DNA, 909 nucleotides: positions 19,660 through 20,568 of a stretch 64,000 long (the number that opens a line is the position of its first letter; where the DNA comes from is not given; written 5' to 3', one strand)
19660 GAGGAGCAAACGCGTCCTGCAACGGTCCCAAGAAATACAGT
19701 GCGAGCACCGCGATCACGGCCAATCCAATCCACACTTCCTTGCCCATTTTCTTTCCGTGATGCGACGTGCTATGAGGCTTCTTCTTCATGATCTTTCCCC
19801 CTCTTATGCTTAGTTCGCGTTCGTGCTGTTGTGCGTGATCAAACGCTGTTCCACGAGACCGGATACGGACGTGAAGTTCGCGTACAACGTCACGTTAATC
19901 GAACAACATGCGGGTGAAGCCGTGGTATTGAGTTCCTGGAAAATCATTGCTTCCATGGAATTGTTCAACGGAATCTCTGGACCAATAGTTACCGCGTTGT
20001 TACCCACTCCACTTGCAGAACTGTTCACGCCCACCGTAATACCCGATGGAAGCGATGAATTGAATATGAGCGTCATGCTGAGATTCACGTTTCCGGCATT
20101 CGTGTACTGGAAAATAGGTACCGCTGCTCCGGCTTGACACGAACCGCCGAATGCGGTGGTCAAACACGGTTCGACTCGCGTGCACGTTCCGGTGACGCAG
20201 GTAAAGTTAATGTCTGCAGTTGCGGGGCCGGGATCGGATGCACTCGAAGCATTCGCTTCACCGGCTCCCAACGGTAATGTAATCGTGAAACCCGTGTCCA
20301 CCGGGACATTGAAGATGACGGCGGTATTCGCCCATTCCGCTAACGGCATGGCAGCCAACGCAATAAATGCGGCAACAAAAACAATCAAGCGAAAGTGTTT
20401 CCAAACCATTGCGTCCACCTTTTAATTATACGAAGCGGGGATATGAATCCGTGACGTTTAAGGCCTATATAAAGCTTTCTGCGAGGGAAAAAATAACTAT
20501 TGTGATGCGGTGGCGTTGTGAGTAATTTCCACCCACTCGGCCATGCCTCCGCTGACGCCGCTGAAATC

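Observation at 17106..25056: Four consecutive secreted or surface proteins including a 1519-aa beta-helix giant: surface-layer or adhesion island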

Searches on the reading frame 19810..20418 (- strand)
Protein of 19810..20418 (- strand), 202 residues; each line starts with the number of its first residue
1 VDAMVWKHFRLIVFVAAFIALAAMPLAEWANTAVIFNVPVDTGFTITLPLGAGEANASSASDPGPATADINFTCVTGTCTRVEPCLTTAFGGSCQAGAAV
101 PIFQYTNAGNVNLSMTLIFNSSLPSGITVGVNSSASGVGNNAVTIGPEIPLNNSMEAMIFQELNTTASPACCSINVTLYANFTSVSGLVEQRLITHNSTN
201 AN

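Call 3: search_protein_families(library=pfam, proteins=[window:19810-20418:-], max_evalue=1)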
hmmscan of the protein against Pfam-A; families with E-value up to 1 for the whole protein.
window:19810-20418:- (202 aa): 0 families

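Call 4: search_protein_families(library=ncbifam, proteins=[window:19810-20418:-], max_evalue=1)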
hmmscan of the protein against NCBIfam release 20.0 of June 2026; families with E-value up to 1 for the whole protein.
window:19810-20418:- (202 aa): 0 families

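Call 7: find_encoding_contigs(protein=window:19810-20418:-, flank=10000, max_places=6)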
Protein window:19810-20418:- (202 aa): no gene with exactly this product is on record in the collection.

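Call 21: find_homologous_proteins(query=A2, max_evalue=0.01)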
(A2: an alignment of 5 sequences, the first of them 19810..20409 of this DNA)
Query A2 (5 sequences) (199 aa, profile of the alignment): 32 proteins with E <= 0.01 among 8000 candidates.
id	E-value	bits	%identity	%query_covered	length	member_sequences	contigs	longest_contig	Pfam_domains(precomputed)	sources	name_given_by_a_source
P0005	1.8e-99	349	49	97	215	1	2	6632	-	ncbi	-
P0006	2.1e-99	349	53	93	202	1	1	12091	-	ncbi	ncbi:MAG: hypothetical protein V1787_02995 [Candidatus Micrarchaeota archaeon]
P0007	2.0e-94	333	52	97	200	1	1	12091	-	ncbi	ncbi:MAG: hypothetical protein V1787_03000 [Candidatus Micrarchaeota archaeon]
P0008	2.2e-88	313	100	100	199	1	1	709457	-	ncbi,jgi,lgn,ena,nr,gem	ncbi:hypothetical protein KJ765_04205 [Candidatus Micrarchaeota archaeon]|nr:hypothetical protein [C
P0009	8.6e-87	308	54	88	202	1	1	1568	-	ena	-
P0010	2.0e-85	303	58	89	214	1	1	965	-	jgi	jgi:hypothetical protein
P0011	3.7e-79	283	35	97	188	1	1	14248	-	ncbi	ncbi:MAG: hypothetical protein V1835_06170 [Candidatus Micrarchaeota archaeon]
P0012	3.6e-72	260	51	94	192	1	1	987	-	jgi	jgi:hypothetical protein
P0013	2.3e-63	231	41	98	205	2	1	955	-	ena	-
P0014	8.9e-60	220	41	95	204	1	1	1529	-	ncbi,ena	-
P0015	2.0e-54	202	42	97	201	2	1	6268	-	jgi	-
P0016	1.2e-51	193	41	94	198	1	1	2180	-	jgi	-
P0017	3.3e-47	179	39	96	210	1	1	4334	-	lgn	-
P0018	6.6e-47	178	39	92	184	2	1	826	-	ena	-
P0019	3.2e-46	175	39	87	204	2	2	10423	-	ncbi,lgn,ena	-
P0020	3.8e-46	175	41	87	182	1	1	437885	-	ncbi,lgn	-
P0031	4.3e-18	84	31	60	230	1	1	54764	-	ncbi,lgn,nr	ncbi:MAG: hypothetical protein Q7T16_06330 [Candidatus Burarchaeum sp.]|nr:hypothetical protein [Can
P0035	7.9e-13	66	30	95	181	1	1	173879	-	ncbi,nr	ncbi:Uncharacterised protein [Candidatus Gugararchaeum adminiculabundum]|nr:Uncharacterised protein 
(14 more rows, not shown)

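Call 22: find_encoding_contigs(protein=P0035, flank=10000, max_places=2)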
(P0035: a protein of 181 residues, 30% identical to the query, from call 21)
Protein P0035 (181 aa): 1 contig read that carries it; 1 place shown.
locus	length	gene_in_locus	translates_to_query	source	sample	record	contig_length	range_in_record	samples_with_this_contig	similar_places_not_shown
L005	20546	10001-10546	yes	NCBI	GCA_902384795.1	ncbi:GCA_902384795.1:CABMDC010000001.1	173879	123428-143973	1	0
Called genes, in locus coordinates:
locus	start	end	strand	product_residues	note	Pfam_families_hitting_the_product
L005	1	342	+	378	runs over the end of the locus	-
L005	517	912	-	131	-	-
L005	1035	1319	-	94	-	PF14333:DUF4389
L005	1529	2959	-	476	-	PF01139:RtcB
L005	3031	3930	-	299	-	-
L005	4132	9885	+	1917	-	PF01839:FG-GAP (faint), PF17957:Big_7 (weak)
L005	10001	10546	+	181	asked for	-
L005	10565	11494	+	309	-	-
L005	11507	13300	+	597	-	-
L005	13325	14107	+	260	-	PF00142:Fer4_NifH (faint), PF01656:CbiA, PF02374:ArsA_ATPase (weak), PF06564:CBP_BcsQ (faint), PF10609:ParA, PF13614:AAA_31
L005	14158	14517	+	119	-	-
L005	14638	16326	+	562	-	-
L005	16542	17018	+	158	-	PF01797:Y1_Tnp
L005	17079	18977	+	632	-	PF08915:tRNA-Thr_ED, PF00587:tRNA-synt_2b, PF03129:HGTP_anticodon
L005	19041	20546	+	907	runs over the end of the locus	-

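Call 23: find_encoding_contigs(protein=P0031, flank=10000, max_places=2)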
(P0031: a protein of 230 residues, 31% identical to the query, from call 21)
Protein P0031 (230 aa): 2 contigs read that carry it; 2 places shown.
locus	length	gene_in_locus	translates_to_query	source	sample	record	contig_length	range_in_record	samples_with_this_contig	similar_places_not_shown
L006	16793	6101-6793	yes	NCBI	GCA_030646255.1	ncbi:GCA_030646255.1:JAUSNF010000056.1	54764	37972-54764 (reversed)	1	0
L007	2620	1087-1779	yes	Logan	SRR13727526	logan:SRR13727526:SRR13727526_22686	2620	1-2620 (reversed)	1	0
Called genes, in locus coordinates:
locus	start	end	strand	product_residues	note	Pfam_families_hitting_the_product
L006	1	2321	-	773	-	PF05048:NosD (weak), PF13229:Beta_helix (weak), PF05048:NosD, PF13229:Beta_helix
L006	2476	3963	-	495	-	PF13229:Beta_helix (weak)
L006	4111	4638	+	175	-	PF01909:NTP_transf_2, PF18765:Polbeta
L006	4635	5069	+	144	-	-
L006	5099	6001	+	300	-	-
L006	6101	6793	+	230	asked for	-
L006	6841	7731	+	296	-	-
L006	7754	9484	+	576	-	PF10633:NPCBM_assoc (faint)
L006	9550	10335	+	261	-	PF00142:Fer4_NifH (faint), PF01656:CbiA, PF10609:ParA, PF13614:AAA_31, PF06564:CBP_BcsQ (weak)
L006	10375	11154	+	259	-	PF00142:Fer4_NifH (faint), PF01656:CbiA, PF02374:ArsA_ATPase (faint), PF10609:ParA, PF13614:AAA_31, PF06564:CBP_BcsQ (weak)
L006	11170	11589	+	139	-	PF11969:DcpS_C, PF01230:HIT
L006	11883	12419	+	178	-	-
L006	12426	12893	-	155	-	PF06966:DUF1295 (faint), PF04191:PEMT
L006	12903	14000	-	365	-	PF26356:Pelota_N, PF03464:eRF1_2 (weak), PF03465:eRF1_3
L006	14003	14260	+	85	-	-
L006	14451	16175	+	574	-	PF00437:T2SSE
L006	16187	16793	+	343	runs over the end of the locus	PF00482:T2SSF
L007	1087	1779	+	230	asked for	-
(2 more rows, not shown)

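Call 24: find_encoding_contigs(protein=P0020, flank=10000, max_places=2)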
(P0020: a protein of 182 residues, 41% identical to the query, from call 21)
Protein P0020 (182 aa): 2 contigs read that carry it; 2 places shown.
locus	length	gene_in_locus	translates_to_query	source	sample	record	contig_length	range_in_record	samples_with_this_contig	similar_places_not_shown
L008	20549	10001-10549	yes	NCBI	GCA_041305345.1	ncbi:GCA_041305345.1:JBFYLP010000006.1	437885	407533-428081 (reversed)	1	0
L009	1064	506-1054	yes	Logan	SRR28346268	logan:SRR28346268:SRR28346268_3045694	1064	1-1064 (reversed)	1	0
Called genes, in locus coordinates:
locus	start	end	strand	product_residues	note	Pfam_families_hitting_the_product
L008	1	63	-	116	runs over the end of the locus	-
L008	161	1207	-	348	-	PF01154:HMG_CoA_synt_N (weak), PF08540:HMG_CoA_synt_C (weak), PF08541:ACP_syn_III_C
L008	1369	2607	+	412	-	PF00368:HMG-CoA_red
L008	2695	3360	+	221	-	PF07853:DUF1648, PF13630:SdpI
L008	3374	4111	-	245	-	-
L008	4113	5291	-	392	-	PF00155:Aminotran_1_2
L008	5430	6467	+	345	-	PF08240:ADH_N, PF16912:Glu_dehyd_C, PF00107:ADH_zinc_N, PF13602:ADH_zinc_N_2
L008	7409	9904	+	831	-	PF21722:Gly_rich_2 (weak)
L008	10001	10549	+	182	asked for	-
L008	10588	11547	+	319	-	-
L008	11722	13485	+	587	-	-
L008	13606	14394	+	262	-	PF00142:Fer4_NifH (weak), PF01656:CbiA, PF06564:CBP_BcsQ (weak), PF10609:ParA, PF13614:AAA_31, PF13500:AAA_26 (weak)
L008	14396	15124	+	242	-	-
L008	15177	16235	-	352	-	PF08544:GHMP_kinases_C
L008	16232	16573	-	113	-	-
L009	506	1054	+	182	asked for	-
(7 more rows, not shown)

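Call 35: predict_structure(alignment_id=A3)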
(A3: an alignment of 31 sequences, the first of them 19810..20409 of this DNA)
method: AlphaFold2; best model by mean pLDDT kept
length: 199 residues; sequences in the alignment: 31
mean_pLDDT: 83.4   pTM: 0.71
mean pLDDT of the five models: 83.4, 81.0, 79.5, 77.8, 65.6
residues with pLDDT >= 90: 86; 70-90: 79; 50-70: 32; < 50: 2
segments of 3 or more residues with pLDDT < 50: none
pLDDT, mean of each block of 10 residues (from residue 1): 85 90 75 79 75 61 86 94 71 89 88 93 94 68 85 91 72 94 89 87
secondary structure, 60 per line:
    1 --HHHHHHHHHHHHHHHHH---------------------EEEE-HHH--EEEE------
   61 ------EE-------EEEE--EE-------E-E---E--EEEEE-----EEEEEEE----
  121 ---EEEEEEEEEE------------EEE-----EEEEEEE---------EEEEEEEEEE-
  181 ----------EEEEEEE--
elements in order: H3-19 E41-44 E51-54 E76-79 E100-104 E110-116 E124-133 E146-148 E154-160 E170-179 E191-197

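Call 49: search_solved_structures(query=A3, max_evalue=10)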
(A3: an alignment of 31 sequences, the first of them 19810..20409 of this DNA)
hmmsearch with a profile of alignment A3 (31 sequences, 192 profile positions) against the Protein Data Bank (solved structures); distinct sequences matched with E-value up to 10: 1.
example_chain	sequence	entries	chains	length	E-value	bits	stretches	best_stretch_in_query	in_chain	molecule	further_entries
2kyw_A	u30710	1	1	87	0.67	12.8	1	34-77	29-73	Adhesion exoprotein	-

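Call 51: search_protein_families(library=pfam, alignment_id=A3, max_evalue=1)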
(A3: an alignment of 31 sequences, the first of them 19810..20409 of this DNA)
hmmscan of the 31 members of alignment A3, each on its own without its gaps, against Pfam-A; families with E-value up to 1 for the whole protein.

A. member 1, window:19810-20409:- (199 aa): 0 families

B. families by the number of members that match (of 31 scanned): 6 families
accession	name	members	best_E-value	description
PF16532.11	Phage_tail_NK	2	0.15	Sf6-type phage tail needle knob or tip of some Caudovirales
PF20872.2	MalF_N_TM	1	0.021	MalF, N-terminal region, transmembrane helices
PF12733.13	Cadherin-like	1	0.032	Cadherin-like beta sandwich domain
PF20130.4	DUF6520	1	0.091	Family of unknown function (DUF6520)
PF14558.11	TRP_N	1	0.098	ML-like domain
PF17390.7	Bac_rhamnosid_C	1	0.22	Bacterial alpha-L-rhamnosidase C-terminal domain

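Call 61: fold_search(model_id=the predicted structure, library=pdb)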
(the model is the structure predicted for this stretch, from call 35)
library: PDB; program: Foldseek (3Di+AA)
matches with E <= 10: 984; with E <= 0.001: 0
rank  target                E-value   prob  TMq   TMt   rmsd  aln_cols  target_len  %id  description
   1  7zl4_B                1.0e-02  0.89  0.30  0.35  11.5       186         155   12  Cryo-EM structure of archaic chaperone-usher Csu pilus of Acinetobacter baumannii (released 2022-08-03)
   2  7vrp_I                1.2e-02  0.57  0.25  0.14  25.9       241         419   10  Structure of infectious bursal disease virus Gx strain (released 2022-03-30)
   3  7vrp_J                1.6e-02  0.77  0.29  0.16  18.6       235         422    8  Structure of infectious bursal disease virus Gx strain (released 2022-03-30)
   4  9eyy_C                3.2e-02  0.75  0.33  0.28  16.8       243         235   11  Poliovirus type 1 (strain Mahoney) native conformation stabilised virus-like particle (PV1 SC6b) from a yeast expressi (released 2025-01-29)
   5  7vrn_I                3.2e-02  0.44  0.25  0.14  25.8       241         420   10  Structure of infectious bursal disease virus Gt strain (released 2022-03-30)
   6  7vrp_A                4.7e-02  0.44  0.25  0.15  16.6       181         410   13  Structure of infectious bursal disease virus Gx strain (released 2022-03-30)
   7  6hbg_C                4.7e-02  0.38  0.24  0.21  16.0       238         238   11  Echovirus 18 native particle (released 2019-03-20)
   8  6zck_C                5.4e-02  0.63  0.32  0.28  17.2       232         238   12  Coxsackievirus B4 in complex with capsid binder compound 48 (released 2021-03-17)
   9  4q4v_3                7.1e-02  0.66  0.34  0.30  16.7       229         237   14  Crystal structure of Coxsackievirus A24v (released 2014-11-05)
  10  2a74_B                7.1e-02  0.12  0.12  0.13  22.2       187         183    6  Human Complement Component C3c (released 2005-09-27)
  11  7b5f_C                7.8e-02  0.23  0.21  0.19  20.0       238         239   11  Structure of echovirus 18 in complex with neonatal Fc receptor (released 2022-01-12)
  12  3l3o_B                8.2e-02  0.12  0.13  0.13  22.2       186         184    5  Staphylococcal Complement Inhibitor (SCIN) in complex with Human Complement Component C3c (released 2010-08-04)
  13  6eit_3                9.1e-02  0.63  0.34  0.30  16.9       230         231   13  Coxsackievirus A24v in complex with the D1-D2 fragment of ICAM-1 (released 2018-01-10)
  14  7opx_C                9.1e-02  0.63  0.33  0.28  18.3       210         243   11  CryoEM structure of human enterovirus 70 native virion (released 2022-06-22)
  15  8e8z_3                9.1e-02  0.44  0.31  0.27  16.9       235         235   11  9H2 Fab-Sabin poliovirus 1 complex (released 2023-06-21)
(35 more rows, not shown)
